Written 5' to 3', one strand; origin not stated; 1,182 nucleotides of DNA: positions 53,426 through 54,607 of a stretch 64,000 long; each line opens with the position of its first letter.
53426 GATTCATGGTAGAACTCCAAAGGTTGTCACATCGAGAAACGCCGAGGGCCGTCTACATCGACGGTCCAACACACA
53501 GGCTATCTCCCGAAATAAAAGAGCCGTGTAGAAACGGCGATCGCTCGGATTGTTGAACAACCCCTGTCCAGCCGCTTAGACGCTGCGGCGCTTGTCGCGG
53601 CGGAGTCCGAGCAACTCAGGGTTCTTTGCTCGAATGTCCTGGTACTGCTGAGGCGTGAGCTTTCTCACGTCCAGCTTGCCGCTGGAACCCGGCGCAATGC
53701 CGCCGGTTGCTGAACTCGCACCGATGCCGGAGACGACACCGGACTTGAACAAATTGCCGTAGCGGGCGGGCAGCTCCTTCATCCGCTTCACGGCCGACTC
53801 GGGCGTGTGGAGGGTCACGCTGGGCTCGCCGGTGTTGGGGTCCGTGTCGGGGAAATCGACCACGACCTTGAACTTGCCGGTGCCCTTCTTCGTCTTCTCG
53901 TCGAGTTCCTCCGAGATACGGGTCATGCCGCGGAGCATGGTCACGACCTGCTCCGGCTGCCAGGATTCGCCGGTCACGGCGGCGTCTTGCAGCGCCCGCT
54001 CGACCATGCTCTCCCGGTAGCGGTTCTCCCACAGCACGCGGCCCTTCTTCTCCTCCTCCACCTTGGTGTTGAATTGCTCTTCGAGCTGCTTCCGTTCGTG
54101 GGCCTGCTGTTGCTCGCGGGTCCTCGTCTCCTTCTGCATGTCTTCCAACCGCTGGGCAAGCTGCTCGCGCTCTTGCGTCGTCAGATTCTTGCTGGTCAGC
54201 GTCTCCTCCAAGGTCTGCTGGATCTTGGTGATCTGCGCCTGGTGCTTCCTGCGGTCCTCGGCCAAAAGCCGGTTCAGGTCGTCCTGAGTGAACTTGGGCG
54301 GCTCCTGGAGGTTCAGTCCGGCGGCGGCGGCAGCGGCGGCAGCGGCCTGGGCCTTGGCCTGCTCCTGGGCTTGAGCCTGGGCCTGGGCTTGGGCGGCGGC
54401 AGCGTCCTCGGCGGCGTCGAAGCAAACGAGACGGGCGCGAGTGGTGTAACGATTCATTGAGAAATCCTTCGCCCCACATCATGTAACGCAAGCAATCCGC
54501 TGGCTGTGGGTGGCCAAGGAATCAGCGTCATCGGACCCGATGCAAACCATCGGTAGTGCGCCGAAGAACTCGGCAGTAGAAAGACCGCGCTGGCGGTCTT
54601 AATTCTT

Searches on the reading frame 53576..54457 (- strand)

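Call 46: search_protein_families(library=phrogs, proteins=[window:53576-54457:-], max_evalue=0.001)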
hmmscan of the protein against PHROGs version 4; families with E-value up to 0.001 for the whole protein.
window:53576-54457:- (293 aa): 1 family
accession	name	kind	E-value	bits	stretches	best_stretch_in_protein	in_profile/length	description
phrog_6663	-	unknown function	1.2e-06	29.5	1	81-259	67-232/263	-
